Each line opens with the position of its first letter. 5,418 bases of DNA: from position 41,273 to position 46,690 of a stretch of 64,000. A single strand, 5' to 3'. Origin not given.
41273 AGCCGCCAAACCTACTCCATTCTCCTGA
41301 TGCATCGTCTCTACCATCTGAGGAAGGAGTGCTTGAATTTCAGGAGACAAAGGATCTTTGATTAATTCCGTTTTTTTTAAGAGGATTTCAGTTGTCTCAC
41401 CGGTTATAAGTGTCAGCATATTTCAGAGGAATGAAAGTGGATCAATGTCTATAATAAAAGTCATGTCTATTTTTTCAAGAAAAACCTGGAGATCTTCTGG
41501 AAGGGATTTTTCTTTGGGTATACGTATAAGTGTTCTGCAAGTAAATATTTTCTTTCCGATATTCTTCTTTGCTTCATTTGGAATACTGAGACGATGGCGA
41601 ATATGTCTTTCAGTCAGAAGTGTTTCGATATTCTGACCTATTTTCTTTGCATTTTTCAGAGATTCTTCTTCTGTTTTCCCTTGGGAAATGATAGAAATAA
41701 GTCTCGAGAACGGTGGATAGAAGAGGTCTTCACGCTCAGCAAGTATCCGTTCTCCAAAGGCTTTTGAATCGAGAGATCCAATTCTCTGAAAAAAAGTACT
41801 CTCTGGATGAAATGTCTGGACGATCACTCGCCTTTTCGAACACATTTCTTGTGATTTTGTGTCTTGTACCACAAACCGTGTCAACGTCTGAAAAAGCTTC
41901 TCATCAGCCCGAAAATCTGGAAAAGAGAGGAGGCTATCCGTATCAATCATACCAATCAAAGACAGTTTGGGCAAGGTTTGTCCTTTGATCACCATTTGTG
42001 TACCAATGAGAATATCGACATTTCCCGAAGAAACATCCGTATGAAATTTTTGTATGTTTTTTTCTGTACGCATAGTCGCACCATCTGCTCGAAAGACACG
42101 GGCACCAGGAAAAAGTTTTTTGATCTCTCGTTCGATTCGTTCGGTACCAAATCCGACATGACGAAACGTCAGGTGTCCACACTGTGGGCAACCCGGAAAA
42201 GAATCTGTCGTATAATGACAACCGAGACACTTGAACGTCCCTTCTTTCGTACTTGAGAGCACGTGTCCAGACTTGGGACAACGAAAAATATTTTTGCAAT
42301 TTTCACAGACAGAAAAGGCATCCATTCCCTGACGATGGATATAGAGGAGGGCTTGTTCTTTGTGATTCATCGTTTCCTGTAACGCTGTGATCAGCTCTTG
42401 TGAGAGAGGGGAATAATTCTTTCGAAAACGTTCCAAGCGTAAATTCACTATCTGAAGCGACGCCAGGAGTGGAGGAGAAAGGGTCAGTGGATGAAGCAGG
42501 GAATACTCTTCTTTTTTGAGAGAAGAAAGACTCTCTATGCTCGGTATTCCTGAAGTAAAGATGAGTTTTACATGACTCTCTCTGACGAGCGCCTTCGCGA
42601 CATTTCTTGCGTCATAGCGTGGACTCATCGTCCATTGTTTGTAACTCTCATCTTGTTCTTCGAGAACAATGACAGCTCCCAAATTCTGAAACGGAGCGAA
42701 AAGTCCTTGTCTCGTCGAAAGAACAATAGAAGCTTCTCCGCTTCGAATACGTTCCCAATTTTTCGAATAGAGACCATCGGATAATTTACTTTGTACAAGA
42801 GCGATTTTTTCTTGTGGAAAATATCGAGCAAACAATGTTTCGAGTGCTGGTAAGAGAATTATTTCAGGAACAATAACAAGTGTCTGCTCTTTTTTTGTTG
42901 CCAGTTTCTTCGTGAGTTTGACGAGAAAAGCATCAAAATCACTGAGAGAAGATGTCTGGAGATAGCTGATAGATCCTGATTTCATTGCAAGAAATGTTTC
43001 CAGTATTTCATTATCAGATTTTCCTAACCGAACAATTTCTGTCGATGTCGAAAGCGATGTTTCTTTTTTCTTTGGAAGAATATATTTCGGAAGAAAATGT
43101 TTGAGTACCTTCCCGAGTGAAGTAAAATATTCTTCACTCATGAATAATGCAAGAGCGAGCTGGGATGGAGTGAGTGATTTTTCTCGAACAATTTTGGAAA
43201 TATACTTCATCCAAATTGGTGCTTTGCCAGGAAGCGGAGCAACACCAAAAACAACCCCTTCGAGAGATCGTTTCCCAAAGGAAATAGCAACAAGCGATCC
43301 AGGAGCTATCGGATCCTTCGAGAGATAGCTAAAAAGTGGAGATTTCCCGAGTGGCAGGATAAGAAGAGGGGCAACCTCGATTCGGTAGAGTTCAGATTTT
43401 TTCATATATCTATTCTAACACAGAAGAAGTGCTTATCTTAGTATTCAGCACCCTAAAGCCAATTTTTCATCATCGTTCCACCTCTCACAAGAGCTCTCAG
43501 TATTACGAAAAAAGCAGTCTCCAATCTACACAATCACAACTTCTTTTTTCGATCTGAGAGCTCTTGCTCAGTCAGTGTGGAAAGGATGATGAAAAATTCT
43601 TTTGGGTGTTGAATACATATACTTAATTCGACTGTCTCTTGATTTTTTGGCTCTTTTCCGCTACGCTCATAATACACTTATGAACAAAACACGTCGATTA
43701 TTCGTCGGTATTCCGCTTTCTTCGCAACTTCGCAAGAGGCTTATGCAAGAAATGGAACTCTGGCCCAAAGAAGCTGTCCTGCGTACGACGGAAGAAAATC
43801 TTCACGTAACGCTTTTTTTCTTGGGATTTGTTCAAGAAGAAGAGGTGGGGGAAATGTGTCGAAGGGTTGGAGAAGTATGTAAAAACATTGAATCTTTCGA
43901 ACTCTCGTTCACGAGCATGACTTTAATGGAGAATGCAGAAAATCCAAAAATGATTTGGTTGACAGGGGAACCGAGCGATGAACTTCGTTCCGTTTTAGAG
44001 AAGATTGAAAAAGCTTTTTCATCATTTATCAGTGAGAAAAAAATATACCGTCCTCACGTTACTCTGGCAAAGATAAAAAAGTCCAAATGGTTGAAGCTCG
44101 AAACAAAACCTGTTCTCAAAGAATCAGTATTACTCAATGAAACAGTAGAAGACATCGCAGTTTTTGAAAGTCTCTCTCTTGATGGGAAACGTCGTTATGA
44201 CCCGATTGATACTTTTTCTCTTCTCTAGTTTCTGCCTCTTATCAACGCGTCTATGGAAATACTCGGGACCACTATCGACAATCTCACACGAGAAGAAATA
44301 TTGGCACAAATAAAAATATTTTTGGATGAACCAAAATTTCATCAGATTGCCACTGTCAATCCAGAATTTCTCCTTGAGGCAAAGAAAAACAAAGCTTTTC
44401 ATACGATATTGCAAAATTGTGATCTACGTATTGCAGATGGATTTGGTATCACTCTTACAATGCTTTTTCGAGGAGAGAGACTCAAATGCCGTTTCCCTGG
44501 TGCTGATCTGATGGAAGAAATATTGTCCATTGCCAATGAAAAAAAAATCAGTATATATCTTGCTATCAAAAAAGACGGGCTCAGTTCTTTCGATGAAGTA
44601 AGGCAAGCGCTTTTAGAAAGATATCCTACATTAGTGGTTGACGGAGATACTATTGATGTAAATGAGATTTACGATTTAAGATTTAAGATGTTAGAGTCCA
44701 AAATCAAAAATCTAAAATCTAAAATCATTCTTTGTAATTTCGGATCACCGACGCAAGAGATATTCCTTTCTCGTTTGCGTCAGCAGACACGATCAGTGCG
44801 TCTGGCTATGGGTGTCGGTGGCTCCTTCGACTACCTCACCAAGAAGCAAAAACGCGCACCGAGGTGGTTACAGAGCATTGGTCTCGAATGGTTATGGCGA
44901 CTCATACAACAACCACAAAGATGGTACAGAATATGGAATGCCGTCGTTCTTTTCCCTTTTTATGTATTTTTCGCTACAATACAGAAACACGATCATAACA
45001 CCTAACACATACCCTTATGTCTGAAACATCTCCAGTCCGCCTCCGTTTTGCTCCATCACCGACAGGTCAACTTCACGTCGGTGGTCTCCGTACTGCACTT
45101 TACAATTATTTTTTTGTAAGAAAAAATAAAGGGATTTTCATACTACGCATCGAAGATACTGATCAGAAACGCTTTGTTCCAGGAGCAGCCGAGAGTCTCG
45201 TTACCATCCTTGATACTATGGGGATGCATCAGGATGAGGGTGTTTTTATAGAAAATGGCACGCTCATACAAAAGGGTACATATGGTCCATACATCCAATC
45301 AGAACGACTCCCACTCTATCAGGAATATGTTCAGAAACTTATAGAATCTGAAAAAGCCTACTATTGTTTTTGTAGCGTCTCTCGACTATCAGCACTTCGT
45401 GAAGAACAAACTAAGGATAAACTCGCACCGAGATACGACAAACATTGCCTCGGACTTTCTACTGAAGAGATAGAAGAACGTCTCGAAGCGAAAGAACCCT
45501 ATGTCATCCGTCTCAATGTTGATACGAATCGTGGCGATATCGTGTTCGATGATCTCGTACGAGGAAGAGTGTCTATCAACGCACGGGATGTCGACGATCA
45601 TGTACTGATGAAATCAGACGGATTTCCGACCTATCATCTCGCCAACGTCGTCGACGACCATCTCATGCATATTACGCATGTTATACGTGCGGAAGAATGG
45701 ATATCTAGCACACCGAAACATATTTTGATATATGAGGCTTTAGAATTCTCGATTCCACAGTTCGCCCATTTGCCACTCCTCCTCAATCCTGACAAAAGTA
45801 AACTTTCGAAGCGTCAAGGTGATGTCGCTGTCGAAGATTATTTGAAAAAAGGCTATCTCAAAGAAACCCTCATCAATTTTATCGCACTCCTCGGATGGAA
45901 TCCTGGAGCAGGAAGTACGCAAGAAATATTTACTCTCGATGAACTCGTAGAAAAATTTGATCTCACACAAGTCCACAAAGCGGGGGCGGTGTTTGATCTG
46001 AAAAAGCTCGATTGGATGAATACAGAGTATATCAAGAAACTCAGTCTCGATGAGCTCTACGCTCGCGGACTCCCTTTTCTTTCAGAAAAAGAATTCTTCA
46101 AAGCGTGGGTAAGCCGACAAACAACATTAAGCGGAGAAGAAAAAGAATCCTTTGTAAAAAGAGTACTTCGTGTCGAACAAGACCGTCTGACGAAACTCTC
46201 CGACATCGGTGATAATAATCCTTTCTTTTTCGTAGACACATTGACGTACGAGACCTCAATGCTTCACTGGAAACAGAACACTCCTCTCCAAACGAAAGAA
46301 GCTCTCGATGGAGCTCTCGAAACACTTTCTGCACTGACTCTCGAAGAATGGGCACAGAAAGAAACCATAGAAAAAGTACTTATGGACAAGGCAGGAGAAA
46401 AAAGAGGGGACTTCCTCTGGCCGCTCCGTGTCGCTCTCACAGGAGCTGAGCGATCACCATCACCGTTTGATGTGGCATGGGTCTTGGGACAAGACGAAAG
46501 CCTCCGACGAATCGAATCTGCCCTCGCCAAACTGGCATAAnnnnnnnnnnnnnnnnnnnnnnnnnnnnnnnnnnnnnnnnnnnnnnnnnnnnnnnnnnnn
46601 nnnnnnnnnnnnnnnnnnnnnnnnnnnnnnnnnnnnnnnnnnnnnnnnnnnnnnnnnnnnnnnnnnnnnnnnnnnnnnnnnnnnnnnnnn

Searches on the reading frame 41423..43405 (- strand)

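Call 67: search_protein_families(library=pfam, proteins=[window:41423-43405:-], max_evalue=0.00001)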
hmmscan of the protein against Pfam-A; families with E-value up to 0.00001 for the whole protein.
window:41423-43405:- (660 aa): 2 families
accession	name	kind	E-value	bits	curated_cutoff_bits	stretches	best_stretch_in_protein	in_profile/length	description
PF17764.6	PriA_3primeBD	-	1.4e-12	47.7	22.7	1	17-106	4-96/96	3'DNA-binding domain (3'BD)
PF18074.6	PriA_C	-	8.2e-06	27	26.9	0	565-656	1-95/95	Primosomal protein N C-terminal domain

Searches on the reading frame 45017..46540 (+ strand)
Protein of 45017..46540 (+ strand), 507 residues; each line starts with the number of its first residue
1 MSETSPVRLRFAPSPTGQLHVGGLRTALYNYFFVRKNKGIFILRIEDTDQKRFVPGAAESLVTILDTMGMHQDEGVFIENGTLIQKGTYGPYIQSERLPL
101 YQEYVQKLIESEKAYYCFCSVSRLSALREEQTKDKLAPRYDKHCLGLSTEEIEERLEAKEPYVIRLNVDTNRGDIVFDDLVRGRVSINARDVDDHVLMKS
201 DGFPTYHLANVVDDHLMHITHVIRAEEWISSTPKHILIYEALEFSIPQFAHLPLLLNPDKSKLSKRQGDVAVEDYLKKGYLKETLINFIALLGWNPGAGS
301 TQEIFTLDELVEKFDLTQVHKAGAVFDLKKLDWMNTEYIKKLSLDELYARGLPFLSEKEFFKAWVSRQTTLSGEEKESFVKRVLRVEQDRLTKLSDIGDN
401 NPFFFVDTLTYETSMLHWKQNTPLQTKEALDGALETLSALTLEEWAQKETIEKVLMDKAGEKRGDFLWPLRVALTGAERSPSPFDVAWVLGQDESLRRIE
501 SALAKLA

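Call 67: search_protein_families(library=pfam, proteins=[window:45017-46540:+], max_evalue=0.00001)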
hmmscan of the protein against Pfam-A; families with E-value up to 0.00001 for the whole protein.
window:45017-46540:+ (507 aa): 2 families
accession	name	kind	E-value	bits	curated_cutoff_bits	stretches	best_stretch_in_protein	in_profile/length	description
PF00749.27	tRNA-synt_1c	-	8.2e-103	344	23.4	1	7-333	2-314/314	tRNA synthetases class I (E and Q), catalytic domain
PF19269.4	Anticodon_2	-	1.6e-25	90.6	23.6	1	364-503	9-141/141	Anticodon binding domain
